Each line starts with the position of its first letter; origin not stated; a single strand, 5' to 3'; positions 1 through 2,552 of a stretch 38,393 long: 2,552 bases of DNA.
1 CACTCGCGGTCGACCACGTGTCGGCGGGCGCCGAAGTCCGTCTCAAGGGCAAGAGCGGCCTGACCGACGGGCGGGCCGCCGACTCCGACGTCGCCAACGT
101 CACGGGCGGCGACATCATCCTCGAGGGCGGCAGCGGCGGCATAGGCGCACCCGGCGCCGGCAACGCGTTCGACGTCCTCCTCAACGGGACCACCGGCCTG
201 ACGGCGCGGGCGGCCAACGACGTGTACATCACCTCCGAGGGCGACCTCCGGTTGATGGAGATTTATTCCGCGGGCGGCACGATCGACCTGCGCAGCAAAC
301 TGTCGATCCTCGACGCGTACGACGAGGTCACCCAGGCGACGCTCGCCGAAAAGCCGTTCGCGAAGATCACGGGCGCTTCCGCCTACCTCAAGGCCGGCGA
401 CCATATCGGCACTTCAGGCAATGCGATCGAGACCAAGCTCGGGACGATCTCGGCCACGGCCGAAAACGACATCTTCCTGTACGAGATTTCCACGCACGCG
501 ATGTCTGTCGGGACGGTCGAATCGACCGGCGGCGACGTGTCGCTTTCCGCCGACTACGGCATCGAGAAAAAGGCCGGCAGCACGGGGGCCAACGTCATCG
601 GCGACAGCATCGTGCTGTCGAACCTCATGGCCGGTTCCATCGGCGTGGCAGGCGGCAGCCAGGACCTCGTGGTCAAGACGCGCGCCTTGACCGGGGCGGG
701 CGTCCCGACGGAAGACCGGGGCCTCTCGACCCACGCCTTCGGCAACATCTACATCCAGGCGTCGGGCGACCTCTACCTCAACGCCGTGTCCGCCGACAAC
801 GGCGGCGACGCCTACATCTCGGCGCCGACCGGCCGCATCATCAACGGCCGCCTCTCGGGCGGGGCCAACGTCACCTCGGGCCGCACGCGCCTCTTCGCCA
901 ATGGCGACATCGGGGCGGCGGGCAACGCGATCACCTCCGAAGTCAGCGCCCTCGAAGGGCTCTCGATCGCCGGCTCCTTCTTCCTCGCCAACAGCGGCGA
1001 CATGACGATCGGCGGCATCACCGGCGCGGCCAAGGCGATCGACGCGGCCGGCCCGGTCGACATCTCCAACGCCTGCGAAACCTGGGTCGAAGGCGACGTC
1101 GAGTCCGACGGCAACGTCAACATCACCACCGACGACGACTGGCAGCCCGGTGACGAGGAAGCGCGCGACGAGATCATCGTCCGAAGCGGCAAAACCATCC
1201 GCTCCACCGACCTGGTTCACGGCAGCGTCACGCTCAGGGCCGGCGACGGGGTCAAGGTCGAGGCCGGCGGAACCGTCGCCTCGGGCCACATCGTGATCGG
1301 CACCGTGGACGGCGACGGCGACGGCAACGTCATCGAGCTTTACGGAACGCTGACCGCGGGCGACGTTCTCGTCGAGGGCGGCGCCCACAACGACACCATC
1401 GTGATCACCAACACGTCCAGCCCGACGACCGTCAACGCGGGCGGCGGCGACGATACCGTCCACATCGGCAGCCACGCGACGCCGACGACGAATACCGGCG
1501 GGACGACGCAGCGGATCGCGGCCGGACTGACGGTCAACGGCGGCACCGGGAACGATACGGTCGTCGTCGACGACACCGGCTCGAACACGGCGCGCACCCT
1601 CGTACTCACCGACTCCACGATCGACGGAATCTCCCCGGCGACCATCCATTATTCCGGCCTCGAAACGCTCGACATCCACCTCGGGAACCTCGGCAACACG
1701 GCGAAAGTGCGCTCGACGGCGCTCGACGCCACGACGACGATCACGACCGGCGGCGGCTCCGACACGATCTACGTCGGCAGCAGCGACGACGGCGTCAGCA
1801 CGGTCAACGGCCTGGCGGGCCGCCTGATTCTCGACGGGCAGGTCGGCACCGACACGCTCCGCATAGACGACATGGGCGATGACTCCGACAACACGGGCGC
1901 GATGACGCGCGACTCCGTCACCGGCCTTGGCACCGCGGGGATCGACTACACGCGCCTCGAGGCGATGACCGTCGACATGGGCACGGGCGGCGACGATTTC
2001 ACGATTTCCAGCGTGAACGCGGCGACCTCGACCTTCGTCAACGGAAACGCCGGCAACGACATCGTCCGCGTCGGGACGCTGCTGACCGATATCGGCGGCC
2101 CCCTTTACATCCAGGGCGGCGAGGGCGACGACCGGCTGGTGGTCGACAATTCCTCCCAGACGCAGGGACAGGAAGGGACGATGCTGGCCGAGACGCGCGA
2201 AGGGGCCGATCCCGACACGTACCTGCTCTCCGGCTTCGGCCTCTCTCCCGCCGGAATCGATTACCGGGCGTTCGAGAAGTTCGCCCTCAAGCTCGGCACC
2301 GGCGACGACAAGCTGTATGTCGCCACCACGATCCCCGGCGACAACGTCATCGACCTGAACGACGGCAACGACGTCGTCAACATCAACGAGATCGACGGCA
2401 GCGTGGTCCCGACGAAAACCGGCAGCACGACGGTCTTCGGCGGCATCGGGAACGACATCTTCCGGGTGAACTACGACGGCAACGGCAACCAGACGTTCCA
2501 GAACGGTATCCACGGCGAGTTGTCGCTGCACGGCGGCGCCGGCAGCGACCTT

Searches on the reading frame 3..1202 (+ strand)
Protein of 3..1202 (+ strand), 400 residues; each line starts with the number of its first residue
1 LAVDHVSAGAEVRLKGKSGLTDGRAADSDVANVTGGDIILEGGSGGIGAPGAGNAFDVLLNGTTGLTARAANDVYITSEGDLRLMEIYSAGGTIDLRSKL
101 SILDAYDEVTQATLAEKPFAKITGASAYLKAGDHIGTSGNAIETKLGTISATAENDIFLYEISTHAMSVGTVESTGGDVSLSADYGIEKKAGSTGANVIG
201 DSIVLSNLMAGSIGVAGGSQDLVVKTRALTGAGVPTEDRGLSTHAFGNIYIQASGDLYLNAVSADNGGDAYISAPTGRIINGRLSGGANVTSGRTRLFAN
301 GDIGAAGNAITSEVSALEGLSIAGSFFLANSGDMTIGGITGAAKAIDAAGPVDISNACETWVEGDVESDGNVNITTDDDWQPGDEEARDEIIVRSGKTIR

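Call 91: find_related_loci(query=window:3-1202:+, collection=metagenome_contigs, flank=10000)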
Query window:3-1202:+ (400 aa) in metagenome_contigs; peptide patterns used: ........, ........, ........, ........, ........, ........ (x = any residue, [..] = any of these).
316 stretches matched a pattern, but none encodes a relative of the query by tblastn (E <= 1e-3).

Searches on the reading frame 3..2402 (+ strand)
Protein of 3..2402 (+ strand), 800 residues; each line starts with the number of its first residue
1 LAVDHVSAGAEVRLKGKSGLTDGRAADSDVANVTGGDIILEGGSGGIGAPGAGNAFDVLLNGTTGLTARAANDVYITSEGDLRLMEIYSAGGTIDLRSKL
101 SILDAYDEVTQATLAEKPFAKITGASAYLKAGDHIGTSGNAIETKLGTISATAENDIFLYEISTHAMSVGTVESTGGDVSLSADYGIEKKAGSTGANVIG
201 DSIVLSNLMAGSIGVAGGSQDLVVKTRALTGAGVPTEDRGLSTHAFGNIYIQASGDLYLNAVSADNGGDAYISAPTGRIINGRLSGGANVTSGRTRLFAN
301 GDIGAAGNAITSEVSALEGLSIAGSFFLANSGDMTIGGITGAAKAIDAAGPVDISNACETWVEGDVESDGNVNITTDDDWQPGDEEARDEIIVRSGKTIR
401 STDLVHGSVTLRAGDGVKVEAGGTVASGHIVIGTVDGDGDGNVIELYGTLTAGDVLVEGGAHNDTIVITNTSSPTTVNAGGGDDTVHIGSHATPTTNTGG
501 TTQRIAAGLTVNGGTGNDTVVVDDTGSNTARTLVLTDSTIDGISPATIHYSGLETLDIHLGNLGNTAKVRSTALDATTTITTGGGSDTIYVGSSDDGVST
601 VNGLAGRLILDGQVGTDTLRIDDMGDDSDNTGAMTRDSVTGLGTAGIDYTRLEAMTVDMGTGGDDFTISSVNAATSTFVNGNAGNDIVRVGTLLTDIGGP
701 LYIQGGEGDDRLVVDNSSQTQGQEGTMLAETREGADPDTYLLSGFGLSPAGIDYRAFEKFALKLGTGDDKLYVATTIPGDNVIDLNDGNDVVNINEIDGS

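Call 88: find_homologous_proteins(query=window:3-2402:+, max_evalue=1e-10)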
Query window:3-2402:+ (800 aa): 9 proteins with E <= 1e-10 among 8000 candidates.
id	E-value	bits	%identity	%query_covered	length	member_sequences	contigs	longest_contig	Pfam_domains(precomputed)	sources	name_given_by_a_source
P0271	8.6e-42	161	33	92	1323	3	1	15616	PF00353.26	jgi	jgi:hypothetical protein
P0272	3.7e-37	146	37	54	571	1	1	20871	-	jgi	jgi:hypothetical protein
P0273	6.8e-37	145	32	67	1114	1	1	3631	-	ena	-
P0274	2.1e-27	114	34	58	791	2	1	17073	-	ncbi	-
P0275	1.5e-24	104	27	99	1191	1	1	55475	-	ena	-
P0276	4.5e-23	100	33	32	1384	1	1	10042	PF00353.26,PF00089.33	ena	-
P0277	1.3e-20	91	37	37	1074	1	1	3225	-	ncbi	ncbi:MAG: hypothetical protein AAB092_05470, partial [Chloroflexota bacterium]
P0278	1.4e-19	88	29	59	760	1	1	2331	-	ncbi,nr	ncbi:hypothetical protein N9D23_15655, partial [Rubripirellula sp.]|nr:hypothetical protein [Rubripi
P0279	4.3e-18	83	28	68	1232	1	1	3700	PF00353.26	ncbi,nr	ncbi:MAG TPA: calcium-binding protein, partial [Flexilinea sp.]|nr:calcium-binding protein [Flexilin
